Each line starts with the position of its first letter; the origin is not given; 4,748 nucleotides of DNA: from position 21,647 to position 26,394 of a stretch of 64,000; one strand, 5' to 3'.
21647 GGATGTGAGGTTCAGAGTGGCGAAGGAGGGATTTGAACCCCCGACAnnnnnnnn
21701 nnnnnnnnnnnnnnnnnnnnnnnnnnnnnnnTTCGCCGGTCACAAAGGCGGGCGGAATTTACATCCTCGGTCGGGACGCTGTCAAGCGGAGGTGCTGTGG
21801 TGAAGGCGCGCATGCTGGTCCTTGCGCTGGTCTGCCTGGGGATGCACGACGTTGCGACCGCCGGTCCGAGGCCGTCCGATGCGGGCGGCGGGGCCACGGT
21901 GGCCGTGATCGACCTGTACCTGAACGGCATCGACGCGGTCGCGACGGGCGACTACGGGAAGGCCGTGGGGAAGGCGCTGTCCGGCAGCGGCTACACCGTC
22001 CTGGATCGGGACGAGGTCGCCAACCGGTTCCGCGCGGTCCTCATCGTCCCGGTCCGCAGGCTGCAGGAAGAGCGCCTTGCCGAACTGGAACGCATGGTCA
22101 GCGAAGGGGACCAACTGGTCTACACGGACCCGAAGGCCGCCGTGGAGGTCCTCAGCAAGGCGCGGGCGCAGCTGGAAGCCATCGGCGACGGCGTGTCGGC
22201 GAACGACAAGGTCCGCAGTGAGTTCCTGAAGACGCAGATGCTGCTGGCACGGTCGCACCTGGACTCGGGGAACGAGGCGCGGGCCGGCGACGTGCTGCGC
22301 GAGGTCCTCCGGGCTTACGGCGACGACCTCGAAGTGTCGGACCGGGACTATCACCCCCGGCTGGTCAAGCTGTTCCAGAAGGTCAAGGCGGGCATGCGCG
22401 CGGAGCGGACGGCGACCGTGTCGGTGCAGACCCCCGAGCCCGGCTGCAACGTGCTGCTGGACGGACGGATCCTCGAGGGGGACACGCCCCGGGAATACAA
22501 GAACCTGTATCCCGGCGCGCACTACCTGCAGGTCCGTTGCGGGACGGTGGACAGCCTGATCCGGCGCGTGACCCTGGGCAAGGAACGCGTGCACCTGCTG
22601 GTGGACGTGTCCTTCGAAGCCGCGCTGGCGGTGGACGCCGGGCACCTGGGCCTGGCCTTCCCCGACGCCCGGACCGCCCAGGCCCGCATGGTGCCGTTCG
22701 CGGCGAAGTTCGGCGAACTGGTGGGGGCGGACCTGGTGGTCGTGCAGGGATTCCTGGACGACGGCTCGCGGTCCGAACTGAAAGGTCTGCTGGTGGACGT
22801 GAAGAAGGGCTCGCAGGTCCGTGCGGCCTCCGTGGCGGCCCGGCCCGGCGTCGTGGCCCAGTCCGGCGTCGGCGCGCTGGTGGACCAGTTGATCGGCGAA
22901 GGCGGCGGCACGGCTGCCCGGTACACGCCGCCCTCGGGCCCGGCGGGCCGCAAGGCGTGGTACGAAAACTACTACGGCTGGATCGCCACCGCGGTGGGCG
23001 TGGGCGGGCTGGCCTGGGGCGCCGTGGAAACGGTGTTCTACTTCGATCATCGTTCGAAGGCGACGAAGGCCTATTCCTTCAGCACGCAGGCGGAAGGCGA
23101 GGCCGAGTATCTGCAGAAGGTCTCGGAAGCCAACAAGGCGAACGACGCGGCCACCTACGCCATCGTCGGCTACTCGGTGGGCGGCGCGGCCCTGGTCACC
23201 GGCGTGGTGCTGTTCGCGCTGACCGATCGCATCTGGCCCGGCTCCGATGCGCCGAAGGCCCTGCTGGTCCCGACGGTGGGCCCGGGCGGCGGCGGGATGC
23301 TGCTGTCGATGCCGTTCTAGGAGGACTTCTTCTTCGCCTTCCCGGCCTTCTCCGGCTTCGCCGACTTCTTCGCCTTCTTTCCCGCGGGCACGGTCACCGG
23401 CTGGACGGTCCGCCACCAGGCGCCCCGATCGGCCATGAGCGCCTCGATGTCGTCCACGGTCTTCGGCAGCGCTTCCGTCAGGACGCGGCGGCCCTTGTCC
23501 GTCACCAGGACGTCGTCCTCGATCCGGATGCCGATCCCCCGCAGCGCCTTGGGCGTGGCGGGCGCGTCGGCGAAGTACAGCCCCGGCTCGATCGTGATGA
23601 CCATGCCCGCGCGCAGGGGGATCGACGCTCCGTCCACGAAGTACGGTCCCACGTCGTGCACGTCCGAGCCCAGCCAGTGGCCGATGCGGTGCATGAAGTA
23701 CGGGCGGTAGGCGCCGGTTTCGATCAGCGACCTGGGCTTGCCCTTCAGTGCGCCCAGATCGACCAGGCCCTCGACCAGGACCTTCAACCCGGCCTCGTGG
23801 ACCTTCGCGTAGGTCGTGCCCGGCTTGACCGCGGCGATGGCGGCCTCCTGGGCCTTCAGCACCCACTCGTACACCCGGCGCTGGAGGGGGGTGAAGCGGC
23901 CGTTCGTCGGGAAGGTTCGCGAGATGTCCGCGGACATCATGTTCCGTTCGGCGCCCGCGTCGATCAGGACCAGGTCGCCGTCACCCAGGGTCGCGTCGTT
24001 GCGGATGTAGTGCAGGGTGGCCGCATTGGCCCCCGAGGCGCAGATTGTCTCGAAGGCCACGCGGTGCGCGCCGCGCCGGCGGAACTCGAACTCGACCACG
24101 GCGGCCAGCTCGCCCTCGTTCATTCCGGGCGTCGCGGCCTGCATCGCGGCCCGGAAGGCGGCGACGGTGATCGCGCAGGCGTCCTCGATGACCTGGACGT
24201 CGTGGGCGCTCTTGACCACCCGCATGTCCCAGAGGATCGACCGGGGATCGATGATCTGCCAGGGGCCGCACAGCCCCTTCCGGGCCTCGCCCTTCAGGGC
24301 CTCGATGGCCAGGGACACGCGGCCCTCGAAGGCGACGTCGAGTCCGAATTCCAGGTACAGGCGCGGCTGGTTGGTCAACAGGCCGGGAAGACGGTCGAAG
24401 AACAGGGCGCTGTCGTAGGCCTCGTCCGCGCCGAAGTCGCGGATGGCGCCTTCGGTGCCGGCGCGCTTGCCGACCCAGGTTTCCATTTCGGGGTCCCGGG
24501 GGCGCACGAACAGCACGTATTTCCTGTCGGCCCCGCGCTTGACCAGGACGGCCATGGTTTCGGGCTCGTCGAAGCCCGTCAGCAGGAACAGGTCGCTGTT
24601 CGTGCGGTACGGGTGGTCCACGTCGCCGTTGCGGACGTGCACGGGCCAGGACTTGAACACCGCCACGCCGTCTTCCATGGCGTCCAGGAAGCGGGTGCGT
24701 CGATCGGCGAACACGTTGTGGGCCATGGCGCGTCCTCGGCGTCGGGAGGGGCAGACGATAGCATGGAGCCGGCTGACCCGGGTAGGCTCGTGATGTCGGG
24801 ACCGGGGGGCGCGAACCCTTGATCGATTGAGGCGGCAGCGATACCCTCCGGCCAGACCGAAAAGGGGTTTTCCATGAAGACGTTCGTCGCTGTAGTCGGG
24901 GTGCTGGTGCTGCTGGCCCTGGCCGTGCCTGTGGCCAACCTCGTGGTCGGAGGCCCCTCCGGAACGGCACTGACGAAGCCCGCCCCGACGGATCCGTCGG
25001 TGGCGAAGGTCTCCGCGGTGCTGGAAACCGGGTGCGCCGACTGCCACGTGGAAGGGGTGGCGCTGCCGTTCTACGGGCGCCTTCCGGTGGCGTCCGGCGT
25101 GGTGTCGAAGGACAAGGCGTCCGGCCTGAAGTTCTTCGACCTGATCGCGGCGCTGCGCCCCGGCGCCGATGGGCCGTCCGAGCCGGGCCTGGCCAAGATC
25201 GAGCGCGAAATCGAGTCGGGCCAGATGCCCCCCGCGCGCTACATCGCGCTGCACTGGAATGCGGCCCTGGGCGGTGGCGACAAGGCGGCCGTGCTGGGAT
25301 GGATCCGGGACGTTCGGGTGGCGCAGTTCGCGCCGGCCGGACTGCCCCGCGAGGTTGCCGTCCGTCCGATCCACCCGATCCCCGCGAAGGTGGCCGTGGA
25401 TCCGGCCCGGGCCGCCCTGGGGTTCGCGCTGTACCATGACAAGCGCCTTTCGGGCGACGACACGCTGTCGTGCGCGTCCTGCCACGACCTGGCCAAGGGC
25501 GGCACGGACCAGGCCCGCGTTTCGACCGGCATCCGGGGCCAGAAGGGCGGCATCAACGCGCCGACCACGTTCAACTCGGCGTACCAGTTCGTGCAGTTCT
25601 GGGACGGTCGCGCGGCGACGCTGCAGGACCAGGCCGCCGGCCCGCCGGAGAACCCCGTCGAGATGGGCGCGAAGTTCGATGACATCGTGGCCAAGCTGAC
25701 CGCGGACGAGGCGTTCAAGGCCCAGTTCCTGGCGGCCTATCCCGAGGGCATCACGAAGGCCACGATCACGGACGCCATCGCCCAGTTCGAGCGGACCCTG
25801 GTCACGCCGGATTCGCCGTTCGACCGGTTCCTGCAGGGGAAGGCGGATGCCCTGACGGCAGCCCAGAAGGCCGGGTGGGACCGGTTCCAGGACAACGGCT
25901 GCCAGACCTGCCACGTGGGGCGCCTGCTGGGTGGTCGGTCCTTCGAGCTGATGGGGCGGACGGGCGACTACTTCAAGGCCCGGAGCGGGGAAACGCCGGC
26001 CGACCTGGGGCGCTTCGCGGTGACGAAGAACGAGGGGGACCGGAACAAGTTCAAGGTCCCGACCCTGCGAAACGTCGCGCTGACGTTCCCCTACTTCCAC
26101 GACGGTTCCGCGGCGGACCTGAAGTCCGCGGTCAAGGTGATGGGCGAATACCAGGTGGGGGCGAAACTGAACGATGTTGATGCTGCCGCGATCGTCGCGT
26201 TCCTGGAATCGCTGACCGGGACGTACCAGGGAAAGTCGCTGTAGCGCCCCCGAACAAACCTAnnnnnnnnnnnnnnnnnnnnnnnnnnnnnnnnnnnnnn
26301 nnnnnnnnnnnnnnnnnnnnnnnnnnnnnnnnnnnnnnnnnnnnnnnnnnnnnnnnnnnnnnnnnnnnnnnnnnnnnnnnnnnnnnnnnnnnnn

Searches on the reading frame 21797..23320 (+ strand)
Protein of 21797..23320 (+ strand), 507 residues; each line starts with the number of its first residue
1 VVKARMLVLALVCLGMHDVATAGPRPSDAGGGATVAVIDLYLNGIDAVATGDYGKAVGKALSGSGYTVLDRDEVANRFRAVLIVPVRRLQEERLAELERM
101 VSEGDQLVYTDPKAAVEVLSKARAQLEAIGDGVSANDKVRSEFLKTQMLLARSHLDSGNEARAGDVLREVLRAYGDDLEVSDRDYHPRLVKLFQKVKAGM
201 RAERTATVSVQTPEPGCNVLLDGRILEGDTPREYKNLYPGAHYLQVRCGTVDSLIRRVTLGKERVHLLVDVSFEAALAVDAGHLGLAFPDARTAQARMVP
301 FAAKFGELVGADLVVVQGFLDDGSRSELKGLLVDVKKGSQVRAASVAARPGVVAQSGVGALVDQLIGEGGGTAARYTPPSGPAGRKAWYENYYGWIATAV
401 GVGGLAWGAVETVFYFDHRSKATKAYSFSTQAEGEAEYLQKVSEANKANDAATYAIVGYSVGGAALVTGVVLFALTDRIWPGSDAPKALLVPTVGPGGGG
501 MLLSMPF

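Call 10: search_protein_families(library=pfam, proteins=[window:21797-23320:+], max_evalue=0.001)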
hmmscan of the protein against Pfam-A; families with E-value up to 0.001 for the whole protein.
window:21797-23320:+ (507 aa): 1 family
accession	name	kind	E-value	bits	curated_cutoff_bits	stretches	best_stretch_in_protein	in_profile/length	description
PF08308.17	PEGA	-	0.00055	20.2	20.8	1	206-264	2-59/71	PEGA domain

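Call 78: search_protein_families(library=pfam, proteins=[window:21797-23320:+], max_evalue=0.001)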
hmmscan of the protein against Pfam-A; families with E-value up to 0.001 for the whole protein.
window:21797-23320:+ (507 aa): 1 family
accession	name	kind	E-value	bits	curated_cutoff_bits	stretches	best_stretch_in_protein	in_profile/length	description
PF08308.17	PEGA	-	0.00055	20.2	20.8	1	206-264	2-59/71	PEGA domain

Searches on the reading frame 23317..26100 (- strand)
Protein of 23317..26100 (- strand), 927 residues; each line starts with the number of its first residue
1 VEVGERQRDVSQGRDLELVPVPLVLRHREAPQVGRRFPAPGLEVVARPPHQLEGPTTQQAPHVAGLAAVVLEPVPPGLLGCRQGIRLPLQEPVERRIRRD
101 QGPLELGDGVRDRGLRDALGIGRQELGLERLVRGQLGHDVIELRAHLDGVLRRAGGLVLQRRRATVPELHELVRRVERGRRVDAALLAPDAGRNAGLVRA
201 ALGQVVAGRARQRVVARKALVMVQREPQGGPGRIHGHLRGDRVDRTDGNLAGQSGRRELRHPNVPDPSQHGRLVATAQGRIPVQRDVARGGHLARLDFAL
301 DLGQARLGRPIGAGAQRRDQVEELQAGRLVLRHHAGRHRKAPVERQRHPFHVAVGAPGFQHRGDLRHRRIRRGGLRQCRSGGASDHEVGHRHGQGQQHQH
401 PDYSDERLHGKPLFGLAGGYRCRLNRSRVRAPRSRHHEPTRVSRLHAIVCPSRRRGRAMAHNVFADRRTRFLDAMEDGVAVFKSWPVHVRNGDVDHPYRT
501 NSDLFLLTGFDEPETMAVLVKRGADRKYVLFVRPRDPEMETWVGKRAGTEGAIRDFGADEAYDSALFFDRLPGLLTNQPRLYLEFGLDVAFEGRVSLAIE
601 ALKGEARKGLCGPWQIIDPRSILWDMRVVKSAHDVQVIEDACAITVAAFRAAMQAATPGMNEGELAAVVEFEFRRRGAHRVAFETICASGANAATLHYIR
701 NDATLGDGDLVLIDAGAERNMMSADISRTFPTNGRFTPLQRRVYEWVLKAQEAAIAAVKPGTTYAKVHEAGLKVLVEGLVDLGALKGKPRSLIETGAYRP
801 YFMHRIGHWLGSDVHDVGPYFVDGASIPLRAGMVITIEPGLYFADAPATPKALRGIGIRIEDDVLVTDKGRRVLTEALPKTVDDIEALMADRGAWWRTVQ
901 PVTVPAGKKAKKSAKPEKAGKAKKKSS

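Call 10: search_protein_families(library=pfam, proteins=[window:23317-26100:-], max_evalue=0.001)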
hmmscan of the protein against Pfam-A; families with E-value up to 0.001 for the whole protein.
window:23317-26100:- (927 aa): 2 families
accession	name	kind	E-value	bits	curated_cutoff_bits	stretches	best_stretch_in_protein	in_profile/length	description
PF00557.29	Peptidase_M24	-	1.6e-64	218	23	1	638-868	3-208/208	Metallopeptidase family M24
PF05195.22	AMP_N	-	2e-30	105.4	24.6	1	464-582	1-121/121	Aminopeptidase P, N-terminal domain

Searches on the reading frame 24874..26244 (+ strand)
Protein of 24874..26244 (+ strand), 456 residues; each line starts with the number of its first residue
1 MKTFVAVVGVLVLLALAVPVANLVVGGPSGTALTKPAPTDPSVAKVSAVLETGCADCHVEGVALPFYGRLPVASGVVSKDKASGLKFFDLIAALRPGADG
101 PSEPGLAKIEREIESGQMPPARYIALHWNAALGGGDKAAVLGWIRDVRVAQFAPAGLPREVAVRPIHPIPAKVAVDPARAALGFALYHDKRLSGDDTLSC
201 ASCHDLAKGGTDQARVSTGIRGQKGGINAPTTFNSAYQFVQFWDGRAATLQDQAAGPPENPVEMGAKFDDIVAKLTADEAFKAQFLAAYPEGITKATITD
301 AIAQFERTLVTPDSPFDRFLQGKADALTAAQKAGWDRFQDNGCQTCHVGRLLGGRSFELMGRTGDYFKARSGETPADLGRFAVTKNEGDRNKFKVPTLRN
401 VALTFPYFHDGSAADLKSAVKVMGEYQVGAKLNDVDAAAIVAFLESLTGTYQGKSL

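Call 10: search_protein_families(library=pfam, proteins=[window:24874-26244:+], max_evalue=0.001)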
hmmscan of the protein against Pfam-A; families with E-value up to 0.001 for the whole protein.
window:24874-26244:+ (456 aa): 4 families
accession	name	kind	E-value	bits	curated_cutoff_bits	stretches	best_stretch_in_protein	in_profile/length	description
PF03150.19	CCP_MauG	-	3.6e-60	203.4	25.6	1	178-324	2-148/149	Di-haem cytochrome c peroxidase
PF14376.11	Haem_bd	-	3.7e-22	79.2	27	1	39-145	27-132/133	Haem-binding domain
PF00034.26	Cytochrom_C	-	2.3e-08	35.7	21.3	0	336-447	6-89/90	Cytochrome c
PF13442.11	Cytochrome_CBB3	-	5.1e-05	24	27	0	330-376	2-25/68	Cytochrome C oxidase, cbb3-type, subunit III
